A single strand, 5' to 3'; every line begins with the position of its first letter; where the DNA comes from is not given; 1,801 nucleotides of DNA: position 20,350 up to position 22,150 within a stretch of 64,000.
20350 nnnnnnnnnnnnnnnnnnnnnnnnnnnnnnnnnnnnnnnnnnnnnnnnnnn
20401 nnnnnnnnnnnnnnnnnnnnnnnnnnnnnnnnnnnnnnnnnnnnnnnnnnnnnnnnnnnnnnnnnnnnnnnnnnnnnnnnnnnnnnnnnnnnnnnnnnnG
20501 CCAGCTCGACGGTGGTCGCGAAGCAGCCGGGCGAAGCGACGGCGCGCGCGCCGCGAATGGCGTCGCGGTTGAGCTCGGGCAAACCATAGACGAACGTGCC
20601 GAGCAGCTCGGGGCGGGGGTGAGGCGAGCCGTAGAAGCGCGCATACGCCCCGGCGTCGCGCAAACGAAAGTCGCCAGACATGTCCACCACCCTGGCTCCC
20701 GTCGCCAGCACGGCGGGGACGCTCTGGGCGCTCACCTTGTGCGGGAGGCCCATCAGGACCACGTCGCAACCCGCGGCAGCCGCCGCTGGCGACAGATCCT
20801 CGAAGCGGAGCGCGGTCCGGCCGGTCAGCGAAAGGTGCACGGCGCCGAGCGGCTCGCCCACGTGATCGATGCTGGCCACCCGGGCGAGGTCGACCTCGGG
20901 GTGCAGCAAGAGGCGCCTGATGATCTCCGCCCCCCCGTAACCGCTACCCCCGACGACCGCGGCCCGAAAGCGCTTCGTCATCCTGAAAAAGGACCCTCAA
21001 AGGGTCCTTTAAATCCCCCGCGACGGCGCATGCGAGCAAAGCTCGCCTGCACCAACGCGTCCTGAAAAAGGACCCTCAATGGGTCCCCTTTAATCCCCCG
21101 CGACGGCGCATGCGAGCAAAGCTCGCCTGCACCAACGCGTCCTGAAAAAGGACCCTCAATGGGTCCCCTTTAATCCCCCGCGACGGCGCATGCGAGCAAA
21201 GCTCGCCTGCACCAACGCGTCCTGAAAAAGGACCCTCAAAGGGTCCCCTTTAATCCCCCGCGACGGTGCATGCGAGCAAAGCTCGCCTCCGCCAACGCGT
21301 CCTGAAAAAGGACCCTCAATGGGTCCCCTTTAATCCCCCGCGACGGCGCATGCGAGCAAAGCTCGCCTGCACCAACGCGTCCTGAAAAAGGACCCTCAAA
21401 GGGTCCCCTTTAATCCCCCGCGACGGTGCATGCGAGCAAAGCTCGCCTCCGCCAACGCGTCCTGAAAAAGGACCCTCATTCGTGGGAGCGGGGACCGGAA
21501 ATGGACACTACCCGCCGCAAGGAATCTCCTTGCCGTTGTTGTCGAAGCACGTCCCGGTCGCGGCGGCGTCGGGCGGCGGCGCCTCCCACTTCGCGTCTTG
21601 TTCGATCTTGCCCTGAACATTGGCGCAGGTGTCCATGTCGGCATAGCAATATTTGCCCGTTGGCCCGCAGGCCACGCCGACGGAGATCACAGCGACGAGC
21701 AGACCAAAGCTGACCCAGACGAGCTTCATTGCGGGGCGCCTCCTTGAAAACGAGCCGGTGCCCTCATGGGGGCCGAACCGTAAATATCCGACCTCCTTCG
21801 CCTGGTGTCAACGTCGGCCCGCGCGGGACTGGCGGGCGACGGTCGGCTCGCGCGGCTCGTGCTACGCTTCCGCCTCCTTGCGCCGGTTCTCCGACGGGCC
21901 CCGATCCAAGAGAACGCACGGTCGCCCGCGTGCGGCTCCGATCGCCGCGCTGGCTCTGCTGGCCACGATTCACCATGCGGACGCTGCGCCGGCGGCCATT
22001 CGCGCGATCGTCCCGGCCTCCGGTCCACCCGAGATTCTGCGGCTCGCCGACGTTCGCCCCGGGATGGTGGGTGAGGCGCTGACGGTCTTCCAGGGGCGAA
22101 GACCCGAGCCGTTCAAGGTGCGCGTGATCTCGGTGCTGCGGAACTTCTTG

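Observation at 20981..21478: Six-copy 80-bp double-hairpin tandem array abutting the argC start codon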

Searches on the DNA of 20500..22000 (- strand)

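Call 4: search_rna_families(source=window, start=20500, end=22000, threshold=evalue, max_evalue=10)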
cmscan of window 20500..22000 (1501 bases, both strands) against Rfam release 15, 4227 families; matches with E-value up to 10: 11.
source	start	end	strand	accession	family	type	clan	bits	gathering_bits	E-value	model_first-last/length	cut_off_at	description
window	21179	21299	-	RF00883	MIR820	Gene; miRNA;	-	21.9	196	0.68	42-150/191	no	MIR820 microRNA precursor family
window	21018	21139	-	RF04248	MIR7486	Gene; miRNA;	-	21.7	67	0.81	1-87/87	no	MIR7486 microRNA precursor family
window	21181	21285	-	RF02826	Scr6925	Gene; sRNA;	-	21.3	50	0.71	1-131/131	no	Streptomyces RNA 6925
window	21079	21157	+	RF01033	mir-767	Gene; miRNA;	-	20.4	90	0.5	1-86/86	no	mir-767 microRNA precursor family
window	21159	21237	+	RF01033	mir-767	Gene; miRNA;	-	20.4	90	0.5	1-86/86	no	mir-767 microRNA precursor family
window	21319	21397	+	RF01033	mir-767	Gene; miRNA;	-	20.4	90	0.5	1-86/86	no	mir-767 microRNA precursor family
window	21184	21293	-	RF04248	MIR7486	Gene; miRNA;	-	20.2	67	1.8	1-87/87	no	MIR7486 microRNA precursor family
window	21344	21453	-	RF04248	MIR7486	Gene; miRNA;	-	20.2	67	1.8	1-87/87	no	MIR7486 microRNA precursor family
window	20974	21095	-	RF02502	Atu_C8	Gene; sRNA;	-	17.7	50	2.6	1-122/122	no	Rhizobiales sRNA Atu_C8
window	21023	21135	-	RF04244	MIR169_6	Gene; miRNA;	CL00098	17.5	54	2.2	1-99/99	no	MIR169_6 microRNA precursor family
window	21000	21077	+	RF01033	mir-767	Gene; miRNA;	-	16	90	8.2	1-86/86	no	mir-767 microRNA precursor family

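Call 41: build_rna_model(alignment_id=A1, structure=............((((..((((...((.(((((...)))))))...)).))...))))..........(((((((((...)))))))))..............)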
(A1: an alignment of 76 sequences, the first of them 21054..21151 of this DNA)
Model R1 built from alignment A1 (76 sequences, 103 columns); structure: as given.
model positions 86; base pairs 24; branch points 1; effective number of sequences 2.1; information 0.661 bits per position. Calibrated on 0.2 Mb of random sequence (short: E-values are rough).
structure used (alignment columns):
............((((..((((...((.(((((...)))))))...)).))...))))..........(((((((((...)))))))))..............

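Call 42: search_with_rna_model(model_id=R1, source=window, filters=off, max_evalue=10)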
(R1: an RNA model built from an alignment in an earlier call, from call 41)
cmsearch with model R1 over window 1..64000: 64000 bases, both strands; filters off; matches with E-value up to 10: 63.
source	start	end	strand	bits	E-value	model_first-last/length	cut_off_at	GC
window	20979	21065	-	70.3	1.2e-12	1-86/86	no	0.59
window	21218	21305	-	63.5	2.9e-11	1-86/86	no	0.61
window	21378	21465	-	63.5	2.9e-11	1-86/86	no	0.61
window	21066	21139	-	48.7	2.8e-08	7-78/86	no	0.62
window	21140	21217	-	35.7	1.2e-05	7-84/86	no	0.6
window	21306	21377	-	34.9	1.7e-05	7-78/86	no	0.61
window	21173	21258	+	22.6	0.0051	1-86/86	no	0.62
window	21333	21418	+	22.6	0.0051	1-86/86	no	0.62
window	46811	46837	+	16.9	0.071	14-40/86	no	0.67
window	21013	21098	+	16.9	0.072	1-86/86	no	0.62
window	45926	46009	+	13.5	0.34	1-86/86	no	0.64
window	20985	21009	+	13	0.44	52-76/86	no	0.48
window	11606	11689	-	12.3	0.6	1-86/86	no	0.68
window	60220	60301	-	11.8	0.76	1-86/86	no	0.71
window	39575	39642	-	11.4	0.91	1-86/86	no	0.68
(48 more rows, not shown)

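Call 44: search_with_rna_model(model_id=R1, sources=[L081, L082, L083, L084, L085, L086, L087, L088, L089, L090, L091, L092, L093, L094, L095, L096, L097, L098, L099, L100, L101, L102, L103, L104, L105, L106, L107, L108, L109, L110, L111, L112, L113, L114, L115, L116, L117, L118, L119, L120, L121, L122, L123, L124, L125, L126, L127, L128, L129, L130, L131, L132, L133, L134, L135, L136, L137, L138, L139, L140, L141, L142, L143, L144, L145, L146, L147, L148, L149, L150, L151, L152, L153, L154, L155, L156, L157, L158, L159, L160, L161, L162, L163, L164, L165, L166, L167, L168, L169, L170, L171, L172, L173, L174, L175, L176, L177, L178, L179, L180], max_evalue=0.001)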
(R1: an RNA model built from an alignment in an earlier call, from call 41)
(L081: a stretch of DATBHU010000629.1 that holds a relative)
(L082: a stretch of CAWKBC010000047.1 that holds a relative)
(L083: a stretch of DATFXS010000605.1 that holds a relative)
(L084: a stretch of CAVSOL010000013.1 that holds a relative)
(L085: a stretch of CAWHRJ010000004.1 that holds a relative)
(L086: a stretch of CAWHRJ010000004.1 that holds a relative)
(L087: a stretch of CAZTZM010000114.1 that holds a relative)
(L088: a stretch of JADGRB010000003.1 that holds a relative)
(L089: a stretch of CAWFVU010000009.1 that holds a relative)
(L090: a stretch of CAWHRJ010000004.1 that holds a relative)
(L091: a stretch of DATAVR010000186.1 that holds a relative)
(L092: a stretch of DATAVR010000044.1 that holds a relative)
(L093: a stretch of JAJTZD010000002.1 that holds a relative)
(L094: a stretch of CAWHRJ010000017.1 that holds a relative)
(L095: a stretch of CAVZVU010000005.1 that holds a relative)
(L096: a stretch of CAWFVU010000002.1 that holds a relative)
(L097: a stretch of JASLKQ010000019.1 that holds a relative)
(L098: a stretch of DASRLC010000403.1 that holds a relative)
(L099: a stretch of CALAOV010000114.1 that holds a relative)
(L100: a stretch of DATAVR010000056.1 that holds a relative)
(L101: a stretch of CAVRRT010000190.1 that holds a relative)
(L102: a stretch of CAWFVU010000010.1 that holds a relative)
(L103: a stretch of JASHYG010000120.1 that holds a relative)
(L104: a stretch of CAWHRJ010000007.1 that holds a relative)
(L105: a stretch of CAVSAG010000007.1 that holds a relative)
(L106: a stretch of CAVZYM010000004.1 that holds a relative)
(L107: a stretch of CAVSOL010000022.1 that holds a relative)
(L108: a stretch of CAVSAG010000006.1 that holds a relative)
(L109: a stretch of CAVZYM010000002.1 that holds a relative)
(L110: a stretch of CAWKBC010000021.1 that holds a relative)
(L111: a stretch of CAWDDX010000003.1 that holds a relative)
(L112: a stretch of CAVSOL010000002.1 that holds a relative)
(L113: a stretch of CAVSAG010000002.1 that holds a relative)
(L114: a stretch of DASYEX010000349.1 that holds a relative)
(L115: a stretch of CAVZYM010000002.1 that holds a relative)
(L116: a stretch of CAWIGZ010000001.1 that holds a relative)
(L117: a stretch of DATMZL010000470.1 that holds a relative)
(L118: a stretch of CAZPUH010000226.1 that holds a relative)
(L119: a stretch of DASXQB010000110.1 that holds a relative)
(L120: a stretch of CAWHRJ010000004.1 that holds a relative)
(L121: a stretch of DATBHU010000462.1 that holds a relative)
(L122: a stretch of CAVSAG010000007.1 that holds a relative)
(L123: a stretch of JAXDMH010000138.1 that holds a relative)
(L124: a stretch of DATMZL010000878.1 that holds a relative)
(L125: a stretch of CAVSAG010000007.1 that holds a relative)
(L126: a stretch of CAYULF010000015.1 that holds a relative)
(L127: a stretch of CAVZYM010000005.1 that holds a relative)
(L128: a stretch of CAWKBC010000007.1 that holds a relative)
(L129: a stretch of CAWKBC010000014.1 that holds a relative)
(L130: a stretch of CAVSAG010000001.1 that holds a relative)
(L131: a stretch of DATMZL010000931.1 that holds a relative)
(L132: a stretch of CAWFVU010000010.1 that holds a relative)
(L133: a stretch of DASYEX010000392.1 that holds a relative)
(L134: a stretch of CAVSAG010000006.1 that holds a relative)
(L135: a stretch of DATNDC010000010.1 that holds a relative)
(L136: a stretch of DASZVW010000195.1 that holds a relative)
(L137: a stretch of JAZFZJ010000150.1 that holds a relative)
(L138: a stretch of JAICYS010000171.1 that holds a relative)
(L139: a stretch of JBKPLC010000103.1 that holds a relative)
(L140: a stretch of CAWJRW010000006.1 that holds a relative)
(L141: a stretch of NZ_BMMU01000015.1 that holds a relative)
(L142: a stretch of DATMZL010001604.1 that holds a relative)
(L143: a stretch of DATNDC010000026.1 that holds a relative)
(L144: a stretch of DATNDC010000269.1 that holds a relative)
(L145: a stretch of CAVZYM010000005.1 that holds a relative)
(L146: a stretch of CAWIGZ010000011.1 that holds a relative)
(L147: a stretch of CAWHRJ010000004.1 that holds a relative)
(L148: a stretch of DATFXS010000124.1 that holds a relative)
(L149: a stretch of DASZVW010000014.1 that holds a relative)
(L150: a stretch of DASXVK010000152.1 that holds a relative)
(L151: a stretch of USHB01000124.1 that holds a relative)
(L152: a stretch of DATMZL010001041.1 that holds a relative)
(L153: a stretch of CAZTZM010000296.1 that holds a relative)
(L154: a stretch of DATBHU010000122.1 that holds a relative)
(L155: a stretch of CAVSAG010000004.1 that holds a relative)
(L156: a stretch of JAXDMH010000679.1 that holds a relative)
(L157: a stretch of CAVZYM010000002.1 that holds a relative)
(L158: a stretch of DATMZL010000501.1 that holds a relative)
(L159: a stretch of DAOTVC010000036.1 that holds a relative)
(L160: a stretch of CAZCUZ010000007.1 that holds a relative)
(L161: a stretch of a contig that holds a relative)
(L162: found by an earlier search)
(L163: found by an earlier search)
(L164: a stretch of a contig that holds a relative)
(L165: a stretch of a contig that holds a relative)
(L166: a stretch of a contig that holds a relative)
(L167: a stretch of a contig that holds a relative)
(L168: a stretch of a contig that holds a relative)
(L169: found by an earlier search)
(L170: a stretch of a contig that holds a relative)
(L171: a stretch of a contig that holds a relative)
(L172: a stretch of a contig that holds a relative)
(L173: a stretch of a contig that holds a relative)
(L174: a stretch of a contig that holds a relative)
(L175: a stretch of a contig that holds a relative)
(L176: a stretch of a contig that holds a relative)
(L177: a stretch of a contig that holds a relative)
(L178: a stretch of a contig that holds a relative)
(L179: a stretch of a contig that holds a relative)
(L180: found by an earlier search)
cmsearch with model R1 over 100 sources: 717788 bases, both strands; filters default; matches with E-value up to 0.001: 103.
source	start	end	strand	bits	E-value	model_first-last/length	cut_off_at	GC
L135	1235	1320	+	98.7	2.5e-17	1-86/86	no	0.69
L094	7765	7851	+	95.9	9.3e-17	1-86/86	no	0.7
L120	6881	6967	+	95.8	1e-16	1-86/86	no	0.7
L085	6242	6327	+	93.8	2.5e-16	1-86/86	no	0.66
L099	1570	1656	-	93.6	2.8e-16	1-86/86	no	0.71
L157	141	227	+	92.4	4.7e-16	1-86/86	no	0.69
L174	5121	5207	+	92.2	5.2e-16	1-86/86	no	0.68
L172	4394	4480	+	91.8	6.3e-16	1-86/86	no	0.7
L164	3667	3752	+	91.8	6.4e-16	1-86/86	no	0.67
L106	6316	6402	+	91.6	7.1e-16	1-86/86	no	0.66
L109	4926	5012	+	91.5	7.3e-16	1-86/86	no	0.7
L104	4687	4774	-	91.4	7.6e-16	1-86/86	no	0.72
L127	6614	6699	+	91.3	8e-16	1-86/86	no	0.72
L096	5823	5908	+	91.2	8.3e-16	1-86/86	no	0.71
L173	6984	7069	-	90.9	9.7e-16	1-86/86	no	0.7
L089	662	748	-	90.7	1.1e-15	1-86/86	no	0.68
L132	3886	3971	-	90.3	1.3e-15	1-86/86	no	0.66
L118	151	236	-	89.9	1.6e-15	1-86/86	no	0.72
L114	7755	7842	+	89.3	2e-15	1-86/86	no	0.73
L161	3163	3249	-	89.2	2.1e-15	1-86/86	no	0.68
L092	3236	3323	-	88.9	2.4e-15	1-86/86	no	0.72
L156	7468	7555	-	87.7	4.2e-15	1-86/86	no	0.55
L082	6873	6958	+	87.2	5.4e-15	1-86/86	no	0.71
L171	7712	7797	-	87.1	5.6e-15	1-86/86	no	0.66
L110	477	562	+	86.9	6.2e-15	1-86/86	no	0.67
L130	524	610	-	86.8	6.5e-15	1-86/86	no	0.72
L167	2026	2113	+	86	9.5e-15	1-86/86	no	0.61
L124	4296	4382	-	84.8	1.7e-14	1-86/86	no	0.7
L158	4860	4948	-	84.8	1.7e-14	1-86/86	no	0.64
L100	1144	1231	-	84.6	1.8e-14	1-86/86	no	0.64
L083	1902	1988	+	84.5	1.9e-14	1-86/86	no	0.68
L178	4689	4774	-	84.2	2.2e-14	1-86/86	no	0.69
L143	4318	4405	+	84.1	2.3e-14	1-86/86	no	0.76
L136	4132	4218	+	84.1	2.3e-14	1-86/86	no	0.67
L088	3231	3315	+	84.1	2.3e-14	1-86/86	no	0.67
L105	332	416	-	83.6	2.8e-14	1-86/86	no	0.73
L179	3126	3212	+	83.5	3e-14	1-86/86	no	0.7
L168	2969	3054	-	83.2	3.4e-14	1-86/86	no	0.64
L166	2691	2777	+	83.2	3.5e-14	1-86/86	no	0.71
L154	6441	6527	+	83.1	3.7e-14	1-86/86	no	0.67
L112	3582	3669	+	83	3.8e-14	1-86/86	no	0.59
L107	1920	2006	-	82.5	4.7e-14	1-86/86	no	0.66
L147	4055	4140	-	82.1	5.7e-14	1-86/86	no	0.76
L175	603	687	-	81.7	7e-14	1-86/86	no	0.69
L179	4368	4453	-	81.2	8.8e-14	1-86/86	no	0.67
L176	2877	2963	-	81.1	9.2e-14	1-86/86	no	0.64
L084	4117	4202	-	81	9.7e-14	1-86/86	no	0.62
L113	1582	1667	-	79.7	1.7e-13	1-86/86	no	0.73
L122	848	932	+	79.2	2.2e-13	1-86/86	no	0.72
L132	4043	4124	-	78.8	2.7e-13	1-86/86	no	0.66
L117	4398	4486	-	78.5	3e-13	1-86/86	no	0.7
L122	2123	2209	-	78.5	3e-13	1-86/86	no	0.74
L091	6968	7054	-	78.4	3.2e-13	1-86/86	no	0.71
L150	2274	2361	-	78.4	3.3e-13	1-86/86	no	0.62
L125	1283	1370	+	78.1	3.7e-13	1-86/86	no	0.73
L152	1104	1189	-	76.2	8.7e-13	1-86/86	no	0.67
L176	543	628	+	76.1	9.3e-13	1-86/86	no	0.67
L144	1728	1815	-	75.4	1.3e-12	1-86/86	no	0.73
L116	6590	6678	-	75.2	1.4e-12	1-86/86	no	0.66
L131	77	163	-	74.4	2e-12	1-86/86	no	0.64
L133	6426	6513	+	74.3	2.2e-12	1-86/86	no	0.72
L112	5464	5548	+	73.9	2.5e-12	1-86/86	no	0.67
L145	4972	5060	+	73.7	2.8e-12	1-86/86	no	0.71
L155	3011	3089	+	73.6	2.9e-12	1-86/86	no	0.72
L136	4054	4131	+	73.5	3.1e-12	1-86/86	no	0.67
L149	633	718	+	73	3.9e-12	1-86/86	no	0.71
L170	3817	3904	+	72.3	5.5e-12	1-86/86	no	0.62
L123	1024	1112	-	72.2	5.7e-12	1-86/86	no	0.63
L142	3877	3963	-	71.6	7.5e-12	1-86/86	no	0.66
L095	4028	4115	+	71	1e-11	1-86/86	no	0.6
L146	6128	6216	+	70.8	1.1e-11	1-86/86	no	0.67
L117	2200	2288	-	69.9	1.7e-11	1-86/86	no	0.69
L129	4543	4630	-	69.2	2.3e-11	1-86/86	no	0.72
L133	794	882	+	68.1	3.7e-11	1-86/86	no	0.65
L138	2998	3085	+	68.1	3.8e-11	1-86/86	no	0.74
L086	5746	5834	-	68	4e-11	1-86/86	no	0.67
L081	2574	2662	+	66.7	7.4e-11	1-86/86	no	0.69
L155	3312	3399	+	66.3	8.8e-11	1-86/86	no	0.67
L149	2918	3004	+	65.9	1.1e-10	1-86/86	no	0.78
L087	2796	2877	+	64.1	2.5e-10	1-86/86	no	0.59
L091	5172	5260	-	62.4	5.3e-10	1-86/86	no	0.75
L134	6774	6861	+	60.4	1.3e-09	1-86/86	no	0.77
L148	1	70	+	59.9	1.7e-09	17-86/86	5'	0.7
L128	5474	5561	+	58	4.1e-09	1-86/86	no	0.59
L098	143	230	+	54.8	1.8e-08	1-86/86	no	0.67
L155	3160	3239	+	54.3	2.3e-08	1-86/86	no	0.7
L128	997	1087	+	54.2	2.4e-08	1-86/86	no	0.65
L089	3669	3773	+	52.5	5.3e-08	1-86/86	no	0.69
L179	5892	5978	+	52.1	6.3e-08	1-86/86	no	0.69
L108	3099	3223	+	51.5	8.3e-08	1-86/86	no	0.76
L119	2909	2995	+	51.4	9e-08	1-86/86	no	0.67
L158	616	704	-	50.8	1.2e-07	1-86/86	no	0.6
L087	4237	4321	-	46.5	8.5e-07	1-86/86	no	0.61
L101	6898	6954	+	43.7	3.1e-06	1-86/86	no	0.75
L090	3886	3954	+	41.5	8.7e-06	1-86/86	no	0.67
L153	4155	4259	-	40.5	1.4e-05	1-86/86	no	0.65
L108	6820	6881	+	39.6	2.1e-05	1-86/86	no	0.69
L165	1310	1372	+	38.7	3.3e-05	1-86/86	no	0.65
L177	59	142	+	35.5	0.00014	1-86/86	no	0.65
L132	3995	4080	+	34.9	0.00019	1-86/86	no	0.72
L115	4291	4368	-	34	0.00029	1-86/86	no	0.64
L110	522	611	-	33.2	0.00042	1-86/86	no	0.72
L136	4100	4186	-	32.9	0.00047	1-86/86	no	0.7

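Call 49: search_rna_families(sources=[L120, L135, L094, L085, L099, L157, L174, L172, L164, L106, L109, L104, L127, L096, L155], threshold=gathering)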
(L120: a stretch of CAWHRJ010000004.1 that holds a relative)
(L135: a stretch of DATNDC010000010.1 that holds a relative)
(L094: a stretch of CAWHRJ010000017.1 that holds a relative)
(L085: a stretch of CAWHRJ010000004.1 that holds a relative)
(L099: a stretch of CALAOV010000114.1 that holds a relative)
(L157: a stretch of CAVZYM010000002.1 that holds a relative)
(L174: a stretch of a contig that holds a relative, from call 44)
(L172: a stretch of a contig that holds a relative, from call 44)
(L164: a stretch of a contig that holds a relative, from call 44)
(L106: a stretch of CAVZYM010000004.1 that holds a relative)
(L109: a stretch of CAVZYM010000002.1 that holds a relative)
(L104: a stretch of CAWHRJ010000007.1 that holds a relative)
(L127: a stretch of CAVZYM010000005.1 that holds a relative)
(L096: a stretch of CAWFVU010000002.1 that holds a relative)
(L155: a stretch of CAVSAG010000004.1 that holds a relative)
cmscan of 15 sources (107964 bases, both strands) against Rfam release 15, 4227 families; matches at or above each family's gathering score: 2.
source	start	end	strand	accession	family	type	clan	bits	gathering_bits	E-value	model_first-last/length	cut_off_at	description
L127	4897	5253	-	RF00023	tmRNA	Gene;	CL00001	165.7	47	2.1e-65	1-374/374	no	transfer-messenger RNA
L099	667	740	-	RF00005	tRNA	Gene; tRNA;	CL00001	65.1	29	1.2e-11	1-71/71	no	tRNA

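Call 53: search_with_rna_model(model_id=R1, sources=[L001, L002, L003, L004, L005, L006, L007, L008, L009, L181, L182, L183, L184, L185, L186, L187, L188, L189, L190, L191, L192, L193, L194, L195, L196, L197, L198, L199, L200, L201, L202, L203], max_evalue=0.01)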
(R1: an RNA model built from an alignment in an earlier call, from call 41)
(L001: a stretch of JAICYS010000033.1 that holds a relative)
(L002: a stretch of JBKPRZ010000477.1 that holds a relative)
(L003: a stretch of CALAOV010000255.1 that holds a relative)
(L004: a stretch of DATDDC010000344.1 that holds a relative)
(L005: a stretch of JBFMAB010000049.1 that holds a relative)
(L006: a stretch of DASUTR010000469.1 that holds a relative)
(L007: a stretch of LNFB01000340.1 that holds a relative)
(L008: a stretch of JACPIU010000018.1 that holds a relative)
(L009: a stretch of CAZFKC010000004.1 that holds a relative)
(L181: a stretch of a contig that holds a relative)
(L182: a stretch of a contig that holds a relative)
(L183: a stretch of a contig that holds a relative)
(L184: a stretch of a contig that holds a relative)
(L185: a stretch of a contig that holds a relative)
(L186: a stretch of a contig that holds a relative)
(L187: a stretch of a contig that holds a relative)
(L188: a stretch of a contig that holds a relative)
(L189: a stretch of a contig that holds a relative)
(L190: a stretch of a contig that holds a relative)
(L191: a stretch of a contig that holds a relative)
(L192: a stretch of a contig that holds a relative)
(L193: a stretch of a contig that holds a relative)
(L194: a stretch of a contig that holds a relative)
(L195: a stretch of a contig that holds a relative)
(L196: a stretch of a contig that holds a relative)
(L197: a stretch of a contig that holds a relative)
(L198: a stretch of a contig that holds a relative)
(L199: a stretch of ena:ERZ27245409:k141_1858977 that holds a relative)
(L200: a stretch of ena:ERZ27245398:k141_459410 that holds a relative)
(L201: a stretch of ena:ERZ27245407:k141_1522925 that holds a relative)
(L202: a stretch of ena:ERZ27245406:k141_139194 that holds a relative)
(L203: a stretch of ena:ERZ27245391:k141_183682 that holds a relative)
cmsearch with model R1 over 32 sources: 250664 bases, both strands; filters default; matches with E-value up to 0.01: 27.
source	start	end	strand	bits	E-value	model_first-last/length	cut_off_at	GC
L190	3645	3730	+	92.7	1.5e-16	1-86/86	no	0.74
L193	1889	1975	-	91.5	2.5e-16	1-86/86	no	0.68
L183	337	423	-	90.7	3.7e-16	1-86/86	no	0.68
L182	7910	7996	-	87.9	1.3e-15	1-86/86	no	0.71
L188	4385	4473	+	87.9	1.4e-15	1-86/86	no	0.69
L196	5557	5641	-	85.8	3.5e-15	1-86/86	no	0.68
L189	333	418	+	85.5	4.1e-15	1-86/86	no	0.71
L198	3494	3580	-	85.2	4.7e-15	1-86/86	no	0.72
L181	2644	2739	+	79.8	5.7e-14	1-86/86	no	0.66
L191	7189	7313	-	77.9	1.4e-13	1-86/86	no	0.72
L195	5571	5695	-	72.1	2.1e-12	1-86/86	no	0.74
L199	2917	3003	+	70.3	4.8e-12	1-86/86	no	0.59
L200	2917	3003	+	70.3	4.8e-12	1-86/86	no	0.59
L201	208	294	+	70.3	4.8e-12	1-86/86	no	0.59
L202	246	332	+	70.3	4.8e-12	1-86/86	no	0.59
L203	110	196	+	70.3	4.8e-12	1-86/86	no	0.59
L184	1327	1415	-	64.3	7.6e-11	1-86/86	no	0.66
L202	6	91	+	57.9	1.5e-09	1-86/86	no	0.6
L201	48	132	+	52.9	1.5e-08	1-86/86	no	0.61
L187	1618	1704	-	46.1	3.6e-07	1-86/86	no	0.67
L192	4241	4295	-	44.6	7.3e-07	1-86/86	no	0.64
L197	1868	1954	+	43.1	1.4e-06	1-86/86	no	0.69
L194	5288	5350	+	36.7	2.9e-05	1-86/86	no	0.62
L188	4273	4358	-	32.8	0.00017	1-86/86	no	0.73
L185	1866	1940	+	32.2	0.00023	1-86/86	no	0.69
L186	4229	4315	-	31.8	0.00028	1-86/86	no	0.71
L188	4277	4303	+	29.1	0.00097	50-76/86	no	0.7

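Call 55: search_with_rna_model(model_id=R1, sources=[L205, L206, L207, L208, L209], max_evalue=0.01)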
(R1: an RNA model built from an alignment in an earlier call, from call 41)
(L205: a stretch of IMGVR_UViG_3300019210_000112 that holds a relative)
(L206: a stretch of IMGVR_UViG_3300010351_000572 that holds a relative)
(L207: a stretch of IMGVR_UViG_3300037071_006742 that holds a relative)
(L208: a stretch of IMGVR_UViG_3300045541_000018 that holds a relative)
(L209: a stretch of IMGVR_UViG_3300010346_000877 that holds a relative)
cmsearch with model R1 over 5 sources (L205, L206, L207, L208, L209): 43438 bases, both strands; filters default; matches with E-value up to 0.01: 0.
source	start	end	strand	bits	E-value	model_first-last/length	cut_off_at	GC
